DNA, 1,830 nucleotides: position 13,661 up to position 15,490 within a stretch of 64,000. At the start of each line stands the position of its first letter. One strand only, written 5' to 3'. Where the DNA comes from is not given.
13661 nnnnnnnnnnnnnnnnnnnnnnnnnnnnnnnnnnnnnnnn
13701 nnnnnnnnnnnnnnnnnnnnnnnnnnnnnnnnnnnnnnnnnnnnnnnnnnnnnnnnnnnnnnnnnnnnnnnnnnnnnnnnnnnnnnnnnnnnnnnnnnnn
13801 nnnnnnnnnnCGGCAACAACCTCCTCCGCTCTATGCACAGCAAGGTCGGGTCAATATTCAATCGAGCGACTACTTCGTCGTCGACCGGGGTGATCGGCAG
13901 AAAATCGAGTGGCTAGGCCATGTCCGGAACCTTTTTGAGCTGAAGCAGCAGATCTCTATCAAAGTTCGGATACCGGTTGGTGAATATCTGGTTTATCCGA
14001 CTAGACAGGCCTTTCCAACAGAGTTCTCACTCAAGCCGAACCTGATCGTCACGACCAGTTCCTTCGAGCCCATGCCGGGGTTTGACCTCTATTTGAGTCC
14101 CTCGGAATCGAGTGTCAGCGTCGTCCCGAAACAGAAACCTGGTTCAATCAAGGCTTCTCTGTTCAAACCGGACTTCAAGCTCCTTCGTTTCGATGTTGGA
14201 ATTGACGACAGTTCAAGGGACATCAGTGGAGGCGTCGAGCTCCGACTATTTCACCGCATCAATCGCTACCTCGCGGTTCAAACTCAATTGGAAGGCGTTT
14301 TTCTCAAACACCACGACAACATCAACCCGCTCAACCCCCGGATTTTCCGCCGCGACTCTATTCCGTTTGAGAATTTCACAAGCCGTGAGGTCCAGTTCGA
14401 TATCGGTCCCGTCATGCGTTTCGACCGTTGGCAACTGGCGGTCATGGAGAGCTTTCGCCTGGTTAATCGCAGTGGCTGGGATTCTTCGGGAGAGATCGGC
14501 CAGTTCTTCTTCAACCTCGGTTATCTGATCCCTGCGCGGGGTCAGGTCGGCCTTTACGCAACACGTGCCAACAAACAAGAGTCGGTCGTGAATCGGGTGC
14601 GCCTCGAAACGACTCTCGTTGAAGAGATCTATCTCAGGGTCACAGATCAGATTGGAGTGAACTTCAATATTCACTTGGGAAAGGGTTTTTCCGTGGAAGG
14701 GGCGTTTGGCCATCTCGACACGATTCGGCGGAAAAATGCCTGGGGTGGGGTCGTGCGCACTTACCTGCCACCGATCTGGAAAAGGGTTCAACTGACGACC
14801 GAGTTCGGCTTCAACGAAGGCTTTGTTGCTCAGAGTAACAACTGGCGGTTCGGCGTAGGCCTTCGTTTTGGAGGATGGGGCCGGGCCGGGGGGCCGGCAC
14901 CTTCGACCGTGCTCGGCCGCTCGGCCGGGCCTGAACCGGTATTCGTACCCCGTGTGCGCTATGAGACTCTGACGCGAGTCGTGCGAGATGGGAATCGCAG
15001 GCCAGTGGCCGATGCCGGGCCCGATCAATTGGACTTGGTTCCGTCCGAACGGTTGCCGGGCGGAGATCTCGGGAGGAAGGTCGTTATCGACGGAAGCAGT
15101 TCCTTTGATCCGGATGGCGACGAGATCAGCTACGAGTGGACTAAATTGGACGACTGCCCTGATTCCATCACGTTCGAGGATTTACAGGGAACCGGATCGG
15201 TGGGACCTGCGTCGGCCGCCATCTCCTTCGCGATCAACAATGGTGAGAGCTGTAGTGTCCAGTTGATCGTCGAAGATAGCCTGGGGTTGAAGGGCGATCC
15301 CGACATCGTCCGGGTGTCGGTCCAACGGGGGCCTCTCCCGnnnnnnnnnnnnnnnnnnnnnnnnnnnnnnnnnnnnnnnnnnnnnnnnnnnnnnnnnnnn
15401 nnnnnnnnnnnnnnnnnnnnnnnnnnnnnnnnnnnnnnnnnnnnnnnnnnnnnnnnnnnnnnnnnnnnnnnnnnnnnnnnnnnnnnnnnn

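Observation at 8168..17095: Candidate novel surface system: five-gene operon of unknown membrane/secreted proteins ending in a giant beta-barrel + PKD + Ig-repeat protein (inverse-autotransporter-like?)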

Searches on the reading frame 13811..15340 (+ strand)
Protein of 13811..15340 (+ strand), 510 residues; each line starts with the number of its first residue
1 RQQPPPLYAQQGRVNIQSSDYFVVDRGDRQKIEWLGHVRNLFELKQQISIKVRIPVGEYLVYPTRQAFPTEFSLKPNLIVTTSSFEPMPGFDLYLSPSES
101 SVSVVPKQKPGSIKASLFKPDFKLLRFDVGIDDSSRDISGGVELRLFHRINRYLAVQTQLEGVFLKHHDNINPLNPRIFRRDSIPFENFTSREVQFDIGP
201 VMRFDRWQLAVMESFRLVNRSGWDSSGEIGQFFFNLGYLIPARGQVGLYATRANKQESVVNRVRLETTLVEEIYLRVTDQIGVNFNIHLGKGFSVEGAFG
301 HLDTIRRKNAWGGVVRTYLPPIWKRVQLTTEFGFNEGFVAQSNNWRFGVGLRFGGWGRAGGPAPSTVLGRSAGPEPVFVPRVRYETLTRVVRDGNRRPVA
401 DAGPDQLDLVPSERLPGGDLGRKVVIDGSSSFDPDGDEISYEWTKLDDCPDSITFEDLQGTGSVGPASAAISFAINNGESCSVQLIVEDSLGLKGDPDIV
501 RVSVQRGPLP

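Call 64: find_related_loci(query=A4, collection=genome_contigs, flank=10000)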
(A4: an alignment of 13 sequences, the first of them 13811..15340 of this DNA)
Query A4 (510 aa) in genome_contigs; peptide patterns used: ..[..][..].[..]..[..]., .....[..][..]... (x = any residue, [..] = any of these).
151 stretches matched a pattern; 115 encode a relative of the query (tblastn E <= 1e-3); the best 80 are kept; 80 distinct loci.
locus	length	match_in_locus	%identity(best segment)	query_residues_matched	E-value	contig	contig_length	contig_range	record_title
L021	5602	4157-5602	44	6-482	1e-124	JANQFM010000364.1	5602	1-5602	MAG: Acidobacteria bacterium isolate PL23a_bin.88 k99_3671277, whole genome shotgun sequence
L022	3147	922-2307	48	5-467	1e-127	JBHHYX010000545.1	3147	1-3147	MAG: Acidobacteriota bacterium isolate Maj_2_bin.26 NODE_20877_length_3147_cov_2.970893, whole genome shotgun sequence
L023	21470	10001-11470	41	9-510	3e-112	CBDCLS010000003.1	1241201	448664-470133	MAG: Acidobacteriota bacterium isolate 14630678-797e-49b2-a12b-7f7aca0c86a6 genome assembly, contig: contig_3, whole gen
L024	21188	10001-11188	46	97-510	2e-107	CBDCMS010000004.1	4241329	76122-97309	MAG: Acidobacteriota bacterium isolate d2208f9c-dc62-4c60-9894-974f31c88c53 genome assembly, contig: contig_4, whole gen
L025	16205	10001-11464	40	9-510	5e-105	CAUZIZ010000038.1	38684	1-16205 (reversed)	MAG: Acidobacteria bacterium UBA6911 isolate CB27_Tmax.123 genome assembly, contig: Ga0310121_10000612, whole genome sho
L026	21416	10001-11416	40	9-492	2e-101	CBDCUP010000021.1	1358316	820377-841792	MAG: Acidobacteriota bacterium isolate 16872849-4fb5-44c6-903f-51e044fd3cdf genome assembly, contig: contig_21, whole ge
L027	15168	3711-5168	38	7-506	9e-96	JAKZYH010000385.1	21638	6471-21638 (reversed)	MAG: Acidobacteriota bacterium isolate Langseth_Bin_00184 Langseth_Bin_00184_000000000385, whole genome shotgun sequence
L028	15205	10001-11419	38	9-502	5e-95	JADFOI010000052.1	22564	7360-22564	MAG: Acidobacteria bacterium isolate B68T1B8 B68T1B8_NODE3714, whole genome shotgun sequence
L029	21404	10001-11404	39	9-497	5e-96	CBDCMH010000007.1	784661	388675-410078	MAG: Acidobacteriota bacterium isolate 99e78491-333d-4f3c-847c-d3cb7a8c2079 genome assembly, contig: contig_7, whole gen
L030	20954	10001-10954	46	169-510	1e-88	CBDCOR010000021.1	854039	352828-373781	MAG: Acidobacteriota bacterium isolate 12027c94-f6f4-4eaf-a87d-71b3b0204df9 genome assembly, contig: contig_21, whole ge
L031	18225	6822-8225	40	20-510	2e-97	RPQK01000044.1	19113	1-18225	MAG: Acidobacteria bacterium isolate metabat2.299 metabat2.299_Contig_420835, whole genome shotgun sequence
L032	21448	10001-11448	43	9-506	7e-82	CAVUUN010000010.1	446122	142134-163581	MAG: uncultured Acidobacteriota bacterium isolate MFD03899.bin.1.231 genome assembly, contig: contig_32209, whole genome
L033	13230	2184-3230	33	102-504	2e-52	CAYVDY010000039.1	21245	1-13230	MAG TPA_asm: uncultured Candidatus Solibacter sp. isolate SRP302447_co4_276 genome assembly, contig: NODE_6528_length_21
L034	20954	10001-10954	37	122-489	2e-50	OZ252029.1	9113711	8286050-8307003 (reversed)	MAG: Bryobacterales bacterium isolate af10eb97-6721-4eea-95a9-6ff168b1dfda genome assembly, chromosome: 1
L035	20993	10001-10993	33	120-504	4e-50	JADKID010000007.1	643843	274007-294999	MAG: Bryobacterales bacterium isolate Skiv_18-Q3-R9-52_BATAC.396 tig00002691-10-6419970, whole genome shotgun sequence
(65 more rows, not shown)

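Call 67: predict_structure(alignment_id=A3)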
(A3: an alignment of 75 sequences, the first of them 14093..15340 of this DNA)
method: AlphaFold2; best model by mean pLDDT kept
length: 416 residues; sequences in the alignment: 75
mean_pLDDT: 90.3   pTM: 0.81
mean pLDDT of the five models: 90.3, 90.1, 89.3, 89.2, 89.0
residues with pLDDT >= 90: 330; 70-90: 37; 50-70: 36; < 50: 13
segments of 3 or more residues with pLDDT < 50: 270-274
pLDDT, mean of each block of 10 residues (from residue 1): 56 66 87 93 94 95 98 78 50 87 98 97 96 98 93 98 96 94 98 93 97 94 95 96 93 95 59 61 97 94 98 97 94 98 97 97 92 96 98 97 98 87
secondary structure, 60 per line:
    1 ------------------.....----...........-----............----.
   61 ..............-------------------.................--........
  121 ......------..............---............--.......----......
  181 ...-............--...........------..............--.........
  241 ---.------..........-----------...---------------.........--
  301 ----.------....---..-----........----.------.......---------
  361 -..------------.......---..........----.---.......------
elements in order: H19-23 E28-38 E44-55 E60-74 E94-110 E113-126 E133-146 E150-161 E164-170 E175-183 E185-196 E199-209 E216-229 E232-240 E251-260 E290-298 E312-315 E326-333 E345-351 E376-382 E386-395 E404-410

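Call 82: search_solved_structures(query=A3, max_evalue=10)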
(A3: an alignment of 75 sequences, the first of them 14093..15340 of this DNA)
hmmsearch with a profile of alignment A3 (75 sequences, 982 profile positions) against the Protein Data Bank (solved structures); distinct sequences matched with E-value up to 10: 181 (the best 60 are shown).
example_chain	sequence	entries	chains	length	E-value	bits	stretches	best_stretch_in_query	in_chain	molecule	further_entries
6nz0_Z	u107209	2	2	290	1.8e-26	95.7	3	479-568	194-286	Dyslexia-associated protein KIAA0319-like protein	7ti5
9lqj_A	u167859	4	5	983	1.7e-23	85.9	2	478-568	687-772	Collagenase ColH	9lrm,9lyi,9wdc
9lrk_A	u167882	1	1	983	1.7e-23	85.9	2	478-568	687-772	Collagenase ColH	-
5u1h_A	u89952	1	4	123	9.3e-21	76.8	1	26-130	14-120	Outer membrane porin F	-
3td3_A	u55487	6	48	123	2.8e-17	65.3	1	27-129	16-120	Outer membrane protein omp38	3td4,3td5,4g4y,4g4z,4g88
9v99_A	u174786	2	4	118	4.5e-17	64.6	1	41-125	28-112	Outer membrane beta-barrel domain-containing protein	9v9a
2yrl_A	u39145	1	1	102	5.4e-17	64.4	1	482-572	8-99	KIAA1837 protein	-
9v9b_A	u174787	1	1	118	2.8e-16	62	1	41-125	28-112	Outer membrane beta-barrel domain-containing protein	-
2lca_A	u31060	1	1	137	1.7e-15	59.4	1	36-130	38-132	Uncharacterized protein Rv0899/MT0922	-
2k1s_A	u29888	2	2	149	2.2e-15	59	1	27-128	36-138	Inner membrane lipoprotein yiaD | Probable lipoprotein YiaD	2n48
2lbt_A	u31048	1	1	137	2.6e-15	58.8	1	36-130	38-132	Uncharacterized protein Rv0899/MT0922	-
5wtp_A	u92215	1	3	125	3.4e-15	58.4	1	27-128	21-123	OmpA family protein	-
2kgw_A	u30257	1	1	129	5.1e-15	57.8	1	36-128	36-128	Outer membrane protein A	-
2l26_A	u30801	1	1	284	1.1e-14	56.7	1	36-128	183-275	Uncharacterized protein Rv0899/MT0922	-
6jfw_A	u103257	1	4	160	1.3e-14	56.5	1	26-129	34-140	PA0833-PD protein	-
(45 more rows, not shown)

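Call 89: fold_search(model_id=the predicted structure, library=pdb)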
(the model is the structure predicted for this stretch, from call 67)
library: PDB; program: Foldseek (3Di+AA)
matches with E <= 10: 961; with E <= 0.001: 52
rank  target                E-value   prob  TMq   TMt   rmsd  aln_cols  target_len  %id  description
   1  2wvp                  1.1e-05  1.00  0.31  0.45  15.1       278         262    8  Synthetically modified OmpG (released 2010-07-14)
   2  2r88_A                2.8e-05  1.00  0.31  0.34  16.2       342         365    9  Crystal structure of the long-chain fatty acid transporter FadL mutant delta S3 kink (released 2008-09-23)
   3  4e1t                  3.0e-05  1.00  0.36  0.55   6.7       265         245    9  X-ray crystal structure of the transmembrane beta-domain from invasin from Yersinia pseudotuberculosis (released 2012-06-13)
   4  4ctd_B                4.4e-05  1.00  0.31  0.49  14.4       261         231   11  X-ray structure of an engineered OmpG loop6-deletion (released 2014-08-13)
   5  2x9k                  5.5e-05  1.00  0.28  0.37  15.5       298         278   10  Structure of a E.coli porin (released 2011-01-26)
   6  6ehe                  7.0e-05  1.00  0.25  0.32  14.0       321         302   13  OmpTdeltaL8 (loop L8 deletion mutant of OmpT), an outer membrane protein of Vibrio cholerae (released 2018-04-25)
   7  2f1c                  8.8e-05  1.00  0.30  0.45  15.3       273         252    7  Crystal structure of the monomeric porin OmpG (released 2006-06-27)
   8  2iwv_A                9.6e-05  1.00  0.30  0.40  16.2       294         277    8  Structure of the monomeric outer membrane porin OmpG in the open and closed conformation (released 2006-08-14)
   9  1fw3_A                1.1e-04  1.00  0.33  0.50   9.2       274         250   15  OUTER MEMBRANE PHOSPHOLIPASE A FROM ESCHERICHIA COLI (released 2001-06-01)
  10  4ctd_A                1.2e-04  1.00  0.30  0.47  14.7       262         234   11  X-ray structure of an engineered OmpG loop6-deletion (released 2014-08-13)
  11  6ehd                  1.2e-04  1.00  0.26  0.32  13.8       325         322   12  OmpT (in-vitro folded), an outer membrane protein of Vibrio cholerae (released 2018-04-25)
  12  1qd6_D                1.3e-04  1.00  0.33  0.53   8.9       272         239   15  OUTER MEMBRANE PHOSPHOLIPASE A FROM ESCHERICHIA COLI (released 1999-10-25)
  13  1qd6_C                1.4e-04  1.00  0.33  0.51   9.0       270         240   16  OUTER MEMBRANE PHOSPHOLIPASE A FROM ESCHERICHIA COLI (released 1999-10-25)
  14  2r8a_A                1.4e-04  1.00  0.32  0.35  14.8       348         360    9  Crystal structure of the long-chain fatty acid transporter FadL mutant delta N8 (released 2008-09-23)
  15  7ezz_B                1.5e-04  1.00  0.33  0.49   9.0       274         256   15  Crystal structure of Salmonella typhi outer membrane phospholipase (OMPLA) dimer with bound calcium (released 2021-06-23)
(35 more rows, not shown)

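Call 103: search_protein_families(library=pfam, alignment_id=A7, max_evalue=0.001)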
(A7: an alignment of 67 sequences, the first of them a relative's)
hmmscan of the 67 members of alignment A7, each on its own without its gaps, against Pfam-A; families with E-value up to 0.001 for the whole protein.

A. member 1, L033:1500-2333:+ (278 aa): 1 family
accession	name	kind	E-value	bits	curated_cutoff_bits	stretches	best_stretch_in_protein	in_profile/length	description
PF00691.25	OmpA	-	4.1e-18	66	27.2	1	42-135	2-98/98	OmpA family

B. families by the number of members that match (of 67 scanned): 3 families
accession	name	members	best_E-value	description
PF00691.25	OmpA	66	1.1e-21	OmpA family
PF09766.14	FmiP_Thoc5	4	6.8e-06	Fms-interacting protein/Thoc5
PF07321.17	YscO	1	0.00085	Type III secretion protein YscO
